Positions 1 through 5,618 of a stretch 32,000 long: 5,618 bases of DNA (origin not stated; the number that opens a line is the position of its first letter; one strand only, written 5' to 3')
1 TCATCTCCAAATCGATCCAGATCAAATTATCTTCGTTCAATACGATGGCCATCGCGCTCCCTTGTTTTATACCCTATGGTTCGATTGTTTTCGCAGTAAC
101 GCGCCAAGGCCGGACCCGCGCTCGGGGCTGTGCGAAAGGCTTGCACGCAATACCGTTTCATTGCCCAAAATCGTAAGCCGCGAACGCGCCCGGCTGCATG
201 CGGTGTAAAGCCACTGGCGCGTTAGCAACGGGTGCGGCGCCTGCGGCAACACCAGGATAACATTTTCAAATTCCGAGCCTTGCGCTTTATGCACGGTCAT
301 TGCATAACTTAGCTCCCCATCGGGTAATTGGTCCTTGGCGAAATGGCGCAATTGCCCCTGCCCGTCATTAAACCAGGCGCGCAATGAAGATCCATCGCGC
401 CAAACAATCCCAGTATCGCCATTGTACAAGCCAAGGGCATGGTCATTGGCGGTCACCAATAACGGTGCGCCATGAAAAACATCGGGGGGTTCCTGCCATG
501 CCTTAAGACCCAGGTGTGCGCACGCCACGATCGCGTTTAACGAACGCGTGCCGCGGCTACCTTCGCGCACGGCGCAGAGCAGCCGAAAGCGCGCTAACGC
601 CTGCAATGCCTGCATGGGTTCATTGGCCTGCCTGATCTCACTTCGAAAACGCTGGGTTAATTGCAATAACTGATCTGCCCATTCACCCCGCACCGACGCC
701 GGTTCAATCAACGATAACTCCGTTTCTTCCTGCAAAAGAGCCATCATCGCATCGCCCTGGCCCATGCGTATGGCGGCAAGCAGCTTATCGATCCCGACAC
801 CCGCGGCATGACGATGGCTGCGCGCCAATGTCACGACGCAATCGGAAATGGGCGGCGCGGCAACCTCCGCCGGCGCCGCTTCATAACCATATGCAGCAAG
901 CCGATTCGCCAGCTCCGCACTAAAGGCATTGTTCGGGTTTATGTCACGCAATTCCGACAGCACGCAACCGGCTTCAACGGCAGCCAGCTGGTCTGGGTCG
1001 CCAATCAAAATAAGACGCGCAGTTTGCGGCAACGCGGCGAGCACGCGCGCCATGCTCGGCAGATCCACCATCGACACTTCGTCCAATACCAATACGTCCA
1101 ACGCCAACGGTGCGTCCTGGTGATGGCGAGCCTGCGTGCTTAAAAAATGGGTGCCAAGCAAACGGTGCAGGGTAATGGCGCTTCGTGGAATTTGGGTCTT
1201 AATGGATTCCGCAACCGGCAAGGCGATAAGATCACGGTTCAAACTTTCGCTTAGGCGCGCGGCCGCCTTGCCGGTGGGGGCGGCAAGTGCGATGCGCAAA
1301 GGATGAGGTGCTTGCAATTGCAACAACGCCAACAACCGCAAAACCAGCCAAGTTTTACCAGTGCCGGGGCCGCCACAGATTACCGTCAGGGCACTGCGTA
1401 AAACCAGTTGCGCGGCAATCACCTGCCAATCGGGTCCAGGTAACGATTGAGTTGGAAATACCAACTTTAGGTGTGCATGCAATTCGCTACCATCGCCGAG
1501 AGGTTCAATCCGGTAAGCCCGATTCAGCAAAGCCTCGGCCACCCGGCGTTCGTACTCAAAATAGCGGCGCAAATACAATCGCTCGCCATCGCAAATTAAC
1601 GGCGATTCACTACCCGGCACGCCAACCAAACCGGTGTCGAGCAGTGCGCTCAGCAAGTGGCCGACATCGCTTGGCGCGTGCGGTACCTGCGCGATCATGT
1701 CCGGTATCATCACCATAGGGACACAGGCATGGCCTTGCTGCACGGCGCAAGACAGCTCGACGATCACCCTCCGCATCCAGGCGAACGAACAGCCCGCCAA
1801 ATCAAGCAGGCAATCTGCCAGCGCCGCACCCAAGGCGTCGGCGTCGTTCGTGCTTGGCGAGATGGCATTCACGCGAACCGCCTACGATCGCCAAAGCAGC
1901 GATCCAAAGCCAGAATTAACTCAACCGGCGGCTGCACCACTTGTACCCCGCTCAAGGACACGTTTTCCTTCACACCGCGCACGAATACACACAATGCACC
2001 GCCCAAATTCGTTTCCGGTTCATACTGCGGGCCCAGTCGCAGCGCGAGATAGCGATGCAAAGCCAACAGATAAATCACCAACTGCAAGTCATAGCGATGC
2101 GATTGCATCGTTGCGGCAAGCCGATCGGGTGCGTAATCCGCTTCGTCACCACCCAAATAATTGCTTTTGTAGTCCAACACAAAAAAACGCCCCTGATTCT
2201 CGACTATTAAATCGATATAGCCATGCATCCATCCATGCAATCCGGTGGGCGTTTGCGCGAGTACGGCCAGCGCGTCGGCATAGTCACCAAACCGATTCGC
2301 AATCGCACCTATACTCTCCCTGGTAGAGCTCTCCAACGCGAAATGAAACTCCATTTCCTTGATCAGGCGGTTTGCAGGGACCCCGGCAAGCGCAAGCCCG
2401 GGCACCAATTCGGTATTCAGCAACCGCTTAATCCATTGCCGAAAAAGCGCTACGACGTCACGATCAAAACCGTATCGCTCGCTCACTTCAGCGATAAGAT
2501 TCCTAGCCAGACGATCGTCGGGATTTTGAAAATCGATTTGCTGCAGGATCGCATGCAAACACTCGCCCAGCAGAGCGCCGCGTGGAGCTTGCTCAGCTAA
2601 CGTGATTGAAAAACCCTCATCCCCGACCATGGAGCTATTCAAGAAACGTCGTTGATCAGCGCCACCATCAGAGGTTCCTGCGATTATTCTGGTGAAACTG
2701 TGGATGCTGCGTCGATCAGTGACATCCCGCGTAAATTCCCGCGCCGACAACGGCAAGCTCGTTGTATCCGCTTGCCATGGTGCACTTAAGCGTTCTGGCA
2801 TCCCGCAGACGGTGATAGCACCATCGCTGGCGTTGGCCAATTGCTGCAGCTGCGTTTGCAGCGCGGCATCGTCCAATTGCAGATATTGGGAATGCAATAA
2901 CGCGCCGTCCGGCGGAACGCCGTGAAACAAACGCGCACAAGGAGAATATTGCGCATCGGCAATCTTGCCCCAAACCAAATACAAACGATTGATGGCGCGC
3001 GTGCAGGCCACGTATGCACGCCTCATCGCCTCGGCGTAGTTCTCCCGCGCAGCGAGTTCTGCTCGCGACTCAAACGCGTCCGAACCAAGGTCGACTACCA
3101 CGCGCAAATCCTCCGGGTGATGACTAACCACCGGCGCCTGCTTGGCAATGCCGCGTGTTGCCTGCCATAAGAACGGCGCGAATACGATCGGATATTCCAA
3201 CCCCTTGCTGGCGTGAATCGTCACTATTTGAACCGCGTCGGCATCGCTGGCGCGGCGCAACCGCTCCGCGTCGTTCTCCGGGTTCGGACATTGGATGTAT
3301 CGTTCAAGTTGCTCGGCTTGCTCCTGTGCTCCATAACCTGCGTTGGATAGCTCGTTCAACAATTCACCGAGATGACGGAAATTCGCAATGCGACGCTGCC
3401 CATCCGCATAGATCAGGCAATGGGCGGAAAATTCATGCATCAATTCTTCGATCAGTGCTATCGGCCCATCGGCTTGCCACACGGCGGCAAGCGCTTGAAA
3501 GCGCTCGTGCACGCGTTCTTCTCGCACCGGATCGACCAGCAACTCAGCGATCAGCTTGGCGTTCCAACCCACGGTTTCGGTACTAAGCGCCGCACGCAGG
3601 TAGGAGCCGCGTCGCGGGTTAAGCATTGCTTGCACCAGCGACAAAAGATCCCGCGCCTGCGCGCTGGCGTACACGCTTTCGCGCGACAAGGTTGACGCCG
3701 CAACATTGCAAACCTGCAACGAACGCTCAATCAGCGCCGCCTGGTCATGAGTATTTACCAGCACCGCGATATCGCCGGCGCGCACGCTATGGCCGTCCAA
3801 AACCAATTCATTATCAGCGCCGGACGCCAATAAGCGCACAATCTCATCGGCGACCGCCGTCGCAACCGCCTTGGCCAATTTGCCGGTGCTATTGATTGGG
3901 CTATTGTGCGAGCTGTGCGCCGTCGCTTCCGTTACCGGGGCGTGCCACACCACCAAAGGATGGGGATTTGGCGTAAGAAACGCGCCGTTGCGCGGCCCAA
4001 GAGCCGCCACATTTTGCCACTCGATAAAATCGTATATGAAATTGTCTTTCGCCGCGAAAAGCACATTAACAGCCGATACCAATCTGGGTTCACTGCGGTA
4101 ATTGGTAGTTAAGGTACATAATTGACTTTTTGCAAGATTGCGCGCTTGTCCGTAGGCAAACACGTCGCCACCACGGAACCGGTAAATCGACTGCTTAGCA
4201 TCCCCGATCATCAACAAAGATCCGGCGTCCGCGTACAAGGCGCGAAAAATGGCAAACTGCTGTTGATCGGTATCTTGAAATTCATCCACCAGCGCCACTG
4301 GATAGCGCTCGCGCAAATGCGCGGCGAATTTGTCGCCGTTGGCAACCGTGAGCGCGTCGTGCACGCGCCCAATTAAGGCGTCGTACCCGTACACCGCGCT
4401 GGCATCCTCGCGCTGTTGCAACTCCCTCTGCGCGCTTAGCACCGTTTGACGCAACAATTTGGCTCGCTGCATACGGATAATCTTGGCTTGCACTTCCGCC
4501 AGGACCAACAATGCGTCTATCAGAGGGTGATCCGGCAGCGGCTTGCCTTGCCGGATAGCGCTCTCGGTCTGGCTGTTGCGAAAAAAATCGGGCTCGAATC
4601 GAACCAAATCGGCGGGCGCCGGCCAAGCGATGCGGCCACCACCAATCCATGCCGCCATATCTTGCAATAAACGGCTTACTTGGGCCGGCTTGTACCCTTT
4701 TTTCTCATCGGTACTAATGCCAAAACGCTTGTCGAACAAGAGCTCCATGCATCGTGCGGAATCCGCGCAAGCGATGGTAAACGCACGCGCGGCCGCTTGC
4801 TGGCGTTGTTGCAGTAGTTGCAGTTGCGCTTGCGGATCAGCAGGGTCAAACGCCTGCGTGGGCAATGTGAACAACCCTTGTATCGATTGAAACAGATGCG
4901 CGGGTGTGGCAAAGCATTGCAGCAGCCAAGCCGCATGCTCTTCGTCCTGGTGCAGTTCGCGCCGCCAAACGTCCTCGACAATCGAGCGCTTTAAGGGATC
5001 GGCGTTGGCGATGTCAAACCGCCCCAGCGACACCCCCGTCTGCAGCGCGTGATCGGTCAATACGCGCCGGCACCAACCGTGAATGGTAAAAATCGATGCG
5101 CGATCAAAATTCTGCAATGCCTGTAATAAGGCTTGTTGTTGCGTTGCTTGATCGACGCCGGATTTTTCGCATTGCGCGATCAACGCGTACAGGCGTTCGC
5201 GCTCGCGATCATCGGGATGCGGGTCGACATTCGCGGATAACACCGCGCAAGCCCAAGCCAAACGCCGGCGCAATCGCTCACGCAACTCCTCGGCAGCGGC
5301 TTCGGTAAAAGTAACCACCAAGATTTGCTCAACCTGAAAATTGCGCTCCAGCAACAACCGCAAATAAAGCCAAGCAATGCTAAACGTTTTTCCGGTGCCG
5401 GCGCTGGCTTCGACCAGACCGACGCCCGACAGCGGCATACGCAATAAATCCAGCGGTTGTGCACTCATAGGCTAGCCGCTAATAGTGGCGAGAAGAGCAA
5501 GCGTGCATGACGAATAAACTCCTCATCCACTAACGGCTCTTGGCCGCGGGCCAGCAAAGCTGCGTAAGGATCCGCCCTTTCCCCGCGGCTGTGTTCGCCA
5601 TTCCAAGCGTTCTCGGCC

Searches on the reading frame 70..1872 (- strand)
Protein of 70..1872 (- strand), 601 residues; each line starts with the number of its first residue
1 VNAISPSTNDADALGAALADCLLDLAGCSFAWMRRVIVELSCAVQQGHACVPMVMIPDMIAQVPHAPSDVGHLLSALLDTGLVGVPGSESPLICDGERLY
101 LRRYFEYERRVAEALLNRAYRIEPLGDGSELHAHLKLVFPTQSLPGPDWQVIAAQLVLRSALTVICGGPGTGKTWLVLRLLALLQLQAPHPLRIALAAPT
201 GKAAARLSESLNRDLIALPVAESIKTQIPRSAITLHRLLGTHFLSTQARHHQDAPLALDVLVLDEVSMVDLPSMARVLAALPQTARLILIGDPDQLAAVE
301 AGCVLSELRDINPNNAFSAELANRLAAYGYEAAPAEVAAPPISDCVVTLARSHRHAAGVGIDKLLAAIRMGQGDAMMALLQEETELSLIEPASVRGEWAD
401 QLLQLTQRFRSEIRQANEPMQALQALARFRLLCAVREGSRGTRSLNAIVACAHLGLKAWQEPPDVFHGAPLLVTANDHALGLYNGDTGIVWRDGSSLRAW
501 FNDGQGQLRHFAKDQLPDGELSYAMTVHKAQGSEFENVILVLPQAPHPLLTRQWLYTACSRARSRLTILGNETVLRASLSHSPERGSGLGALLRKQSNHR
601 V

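Call 42: search_protein_families(library=pfam, proteins=[window:70-1872:-], max_evalue=0.00001)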
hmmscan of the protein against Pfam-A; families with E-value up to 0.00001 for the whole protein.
window:70-1872:- (601 aa): 7 families
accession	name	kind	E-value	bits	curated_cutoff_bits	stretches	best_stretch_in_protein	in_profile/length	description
PF13245.12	AAA_19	-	4.6e-30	105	25.1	1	152-299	3-132/134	AAA domain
PF13604.12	AAA_30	-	5.1e-23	82.2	27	1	150-308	6-140/191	AAA domain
PF13538.12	UvrD_C_2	-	1.1e-15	57.6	27.4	1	522-568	2-51/52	UvrD-like helicase C-terminal domain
PF01443.25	Viral_helicase1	-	1.4e-13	51.6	21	1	519-569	178-227/228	Viral superfamily 1 RNA helicase core domain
PF13086.12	AAA_11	-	3.6e-08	34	27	0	155-213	11-74/257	AAA domain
PF13401.12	AAA_22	-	2e-07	31.8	27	1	162-295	7-125/130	AAA domain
PF05127.21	NAT10_TcmA_helicase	-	1.6e-06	28.5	22.7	1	164-282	1-114/176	RNA cytidine acetyltransferase NAT10/TcmA, helicase domain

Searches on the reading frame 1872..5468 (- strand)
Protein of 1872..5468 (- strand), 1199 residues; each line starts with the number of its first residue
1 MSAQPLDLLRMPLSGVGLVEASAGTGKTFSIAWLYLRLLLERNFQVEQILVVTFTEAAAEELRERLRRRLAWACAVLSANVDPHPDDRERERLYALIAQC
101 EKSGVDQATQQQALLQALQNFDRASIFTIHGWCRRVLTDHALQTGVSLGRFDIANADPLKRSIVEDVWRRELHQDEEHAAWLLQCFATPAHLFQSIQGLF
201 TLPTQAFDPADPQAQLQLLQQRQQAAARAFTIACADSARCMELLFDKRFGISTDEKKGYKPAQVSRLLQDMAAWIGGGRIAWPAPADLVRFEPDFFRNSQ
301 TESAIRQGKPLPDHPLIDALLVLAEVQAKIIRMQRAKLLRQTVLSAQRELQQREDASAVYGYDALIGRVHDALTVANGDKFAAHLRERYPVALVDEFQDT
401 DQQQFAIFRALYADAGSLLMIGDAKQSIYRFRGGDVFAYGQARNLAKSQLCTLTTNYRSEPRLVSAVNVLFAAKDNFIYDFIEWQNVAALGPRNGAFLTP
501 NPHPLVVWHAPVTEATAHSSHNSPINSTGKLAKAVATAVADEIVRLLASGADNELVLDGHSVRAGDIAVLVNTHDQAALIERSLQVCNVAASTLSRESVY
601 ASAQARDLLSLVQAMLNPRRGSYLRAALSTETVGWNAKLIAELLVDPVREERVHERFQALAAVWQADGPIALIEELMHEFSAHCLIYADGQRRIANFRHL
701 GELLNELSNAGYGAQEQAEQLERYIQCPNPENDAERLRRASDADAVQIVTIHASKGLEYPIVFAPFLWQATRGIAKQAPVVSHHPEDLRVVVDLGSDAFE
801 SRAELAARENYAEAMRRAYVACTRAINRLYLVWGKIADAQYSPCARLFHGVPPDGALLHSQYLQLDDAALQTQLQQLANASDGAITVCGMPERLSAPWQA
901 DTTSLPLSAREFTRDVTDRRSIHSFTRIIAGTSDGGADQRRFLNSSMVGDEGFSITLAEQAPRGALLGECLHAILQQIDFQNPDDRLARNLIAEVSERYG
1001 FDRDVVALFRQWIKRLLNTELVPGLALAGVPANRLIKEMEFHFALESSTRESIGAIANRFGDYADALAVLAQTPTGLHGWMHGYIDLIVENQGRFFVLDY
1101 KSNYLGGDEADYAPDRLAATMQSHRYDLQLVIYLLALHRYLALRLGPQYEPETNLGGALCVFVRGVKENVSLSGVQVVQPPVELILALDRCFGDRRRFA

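Call 42: search_protein_families(library=pfam, proteins=[window:1872-5468:-], max_evalue=0.00001)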
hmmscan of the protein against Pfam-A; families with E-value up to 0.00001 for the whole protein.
window:1872-5468:- (1199 aa): 5 families
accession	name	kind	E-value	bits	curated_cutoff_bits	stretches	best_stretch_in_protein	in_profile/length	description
PF00580.27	UvrD-helicase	-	7.2e-50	170.6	23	1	13-444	12-268/271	UvrD/REP helicase N-terminal domain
PF13361.12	UvrD_C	-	1.5e-23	84.2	25.6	1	452-833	2-347/350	UvrD-like helicase C-terminal domain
PF13245.12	AAA_19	-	5.7e-16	59.4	25.1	2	15-119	12-115/134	AAA domain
PF12705.13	PDDEXK_1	-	3e-08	34.3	22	1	965-1143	35-174/247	PD-(D/E)XK nuclease superfamily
PF13604.12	AAA_30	-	7.6e-06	26.2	27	0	16-66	20-66/191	AAA domain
